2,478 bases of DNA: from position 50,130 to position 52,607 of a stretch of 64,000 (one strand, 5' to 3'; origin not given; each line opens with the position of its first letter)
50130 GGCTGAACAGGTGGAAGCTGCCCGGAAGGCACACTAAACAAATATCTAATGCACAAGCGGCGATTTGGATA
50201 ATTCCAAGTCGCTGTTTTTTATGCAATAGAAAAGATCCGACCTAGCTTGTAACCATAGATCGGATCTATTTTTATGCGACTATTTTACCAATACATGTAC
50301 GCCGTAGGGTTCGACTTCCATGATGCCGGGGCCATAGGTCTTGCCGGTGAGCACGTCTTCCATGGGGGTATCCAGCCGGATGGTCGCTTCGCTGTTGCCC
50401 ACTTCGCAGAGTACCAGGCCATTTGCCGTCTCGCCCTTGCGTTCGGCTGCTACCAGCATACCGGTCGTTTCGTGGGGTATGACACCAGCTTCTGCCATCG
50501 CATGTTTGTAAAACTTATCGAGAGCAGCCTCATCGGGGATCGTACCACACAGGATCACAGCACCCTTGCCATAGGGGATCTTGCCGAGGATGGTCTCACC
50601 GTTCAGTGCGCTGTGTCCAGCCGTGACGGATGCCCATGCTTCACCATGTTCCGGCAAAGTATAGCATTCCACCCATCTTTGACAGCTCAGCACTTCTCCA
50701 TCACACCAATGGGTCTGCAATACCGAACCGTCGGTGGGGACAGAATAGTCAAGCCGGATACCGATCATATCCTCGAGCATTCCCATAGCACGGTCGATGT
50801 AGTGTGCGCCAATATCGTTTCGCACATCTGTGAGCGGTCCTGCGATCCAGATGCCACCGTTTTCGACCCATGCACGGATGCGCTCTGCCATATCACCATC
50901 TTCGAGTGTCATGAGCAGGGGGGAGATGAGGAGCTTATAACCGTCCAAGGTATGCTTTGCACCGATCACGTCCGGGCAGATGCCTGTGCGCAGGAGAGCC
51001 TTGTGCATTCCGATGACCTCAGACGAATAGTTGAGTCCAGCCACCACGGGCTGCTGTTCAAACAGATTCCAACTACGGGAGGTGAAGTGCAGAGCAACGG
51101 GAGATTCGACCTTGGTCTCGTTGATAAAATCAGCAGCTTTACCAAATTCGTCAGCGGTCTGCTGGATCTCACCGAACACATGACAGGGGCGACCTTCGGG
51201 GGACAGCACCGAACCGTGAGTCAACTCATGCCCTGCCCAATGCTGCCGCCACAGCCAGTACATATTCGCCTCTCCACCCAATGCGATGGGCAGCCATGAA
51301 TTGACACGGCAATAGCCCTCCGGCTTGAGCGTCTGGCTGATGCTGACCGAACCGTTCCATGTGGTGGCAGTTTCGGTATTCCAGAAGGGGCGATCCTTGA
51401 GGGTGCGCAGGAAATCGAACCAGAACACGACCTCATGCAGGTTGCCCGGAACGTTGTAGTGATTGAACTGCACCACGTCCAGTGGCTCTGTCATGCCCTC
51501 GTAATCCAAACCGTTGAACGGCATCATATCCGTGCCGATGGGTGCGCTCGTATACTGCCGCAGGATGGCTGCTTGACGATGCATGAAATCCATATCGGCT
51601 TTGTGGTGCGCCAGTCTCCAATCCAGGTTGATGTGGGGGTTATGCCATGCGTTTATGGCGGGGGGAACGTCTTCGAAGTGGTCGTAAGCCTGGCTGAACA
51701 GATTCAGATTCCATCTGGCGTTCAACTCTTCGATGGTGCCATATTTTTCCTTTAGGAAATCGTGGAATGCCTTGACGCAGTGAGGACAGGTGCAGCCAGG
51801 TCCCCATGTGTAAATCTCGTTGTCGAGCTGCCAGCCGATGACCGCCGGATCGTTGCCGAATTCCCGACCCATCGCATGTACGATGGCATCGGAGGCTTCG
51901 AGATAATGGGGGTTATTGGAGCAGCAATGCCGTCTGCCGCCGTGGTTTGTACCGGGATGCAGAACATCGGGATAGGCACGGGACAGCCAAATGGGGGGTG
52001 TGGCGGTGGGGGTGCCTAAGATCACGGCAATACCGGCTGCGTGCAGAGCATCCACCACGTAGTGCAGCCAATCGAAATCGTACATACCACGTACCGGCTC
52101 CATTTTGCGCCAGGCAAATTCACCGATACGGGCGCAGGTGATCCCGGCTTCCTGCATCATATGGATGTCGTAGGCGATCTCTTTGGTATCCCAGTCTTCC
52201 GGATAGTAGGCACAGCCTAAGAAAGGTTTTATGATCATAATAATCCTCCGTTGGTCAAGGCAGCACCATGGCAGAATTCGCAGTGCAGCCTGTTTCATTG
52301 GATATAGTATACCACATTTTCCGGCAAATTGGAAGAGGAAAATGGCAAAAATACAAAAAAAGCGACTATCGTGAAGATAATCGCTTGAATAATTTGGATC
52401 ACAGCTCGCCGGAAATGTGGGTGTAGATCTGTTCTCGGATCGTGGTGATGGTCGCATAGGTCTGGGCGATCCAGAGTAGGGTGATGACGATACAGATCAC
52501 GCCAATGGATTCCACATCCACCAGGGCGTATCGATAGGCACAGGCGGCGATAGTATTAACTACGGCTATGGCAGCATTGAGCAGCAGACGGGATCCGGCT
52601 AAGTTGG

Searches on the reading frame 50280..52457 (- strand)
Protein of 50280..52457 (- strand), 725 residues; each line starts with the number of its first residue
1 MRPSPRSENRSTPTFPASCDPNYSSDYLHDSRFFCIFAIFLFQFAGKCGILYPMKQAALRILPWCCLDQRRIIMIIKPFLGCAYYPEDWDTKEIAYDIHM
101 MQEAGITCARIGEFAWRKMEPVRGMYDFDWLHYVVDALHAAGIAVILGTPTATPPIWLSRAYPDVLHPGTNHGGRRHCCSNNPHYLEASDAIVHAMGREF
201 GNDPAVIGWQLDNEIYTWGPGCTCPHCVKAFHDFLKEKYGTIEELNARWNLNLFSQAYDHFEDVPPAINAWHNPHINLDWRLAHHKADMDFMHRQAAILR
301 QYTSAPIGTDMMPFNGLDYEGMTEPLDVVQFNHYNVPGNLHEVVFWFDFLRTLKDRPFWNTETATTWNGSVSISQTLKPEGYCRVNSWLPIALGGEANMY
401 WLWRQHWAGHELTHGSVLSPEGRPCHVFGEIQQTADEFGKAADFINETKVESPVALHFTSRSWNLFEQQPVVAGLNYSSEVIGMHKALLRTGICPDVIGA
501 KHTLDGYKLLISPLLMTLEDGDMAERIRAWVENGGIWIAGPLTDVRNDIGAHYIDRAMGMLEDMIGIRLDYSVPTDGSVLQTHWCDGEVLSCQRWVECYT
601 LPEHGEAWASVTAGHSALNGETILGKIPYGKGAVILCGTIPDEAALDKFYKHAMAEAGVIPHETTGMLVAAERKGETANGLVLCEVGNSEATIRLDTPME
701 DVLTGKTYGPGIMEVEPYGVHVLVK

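Call 66: search_protein_families(library=pfam, proteins=[window:50280-52457:-], max_evalue=0.00001)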
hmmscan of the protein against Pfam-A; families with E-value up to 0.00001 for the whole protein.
window:50280-52457:- (725 aa): 2 families
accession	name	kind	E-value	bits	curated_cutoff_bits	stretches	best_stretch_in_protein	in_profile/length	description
PF02449.21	Glyco_hydro_42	-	1.8e-94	317.7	21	1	84-438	2-373/376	Beta-galactosidase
PF08532.16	Glyco_hydro_42M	-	1.7e-30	106.5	25.8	1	454-659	3-206/207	Beta-galactosidase trimerisation domain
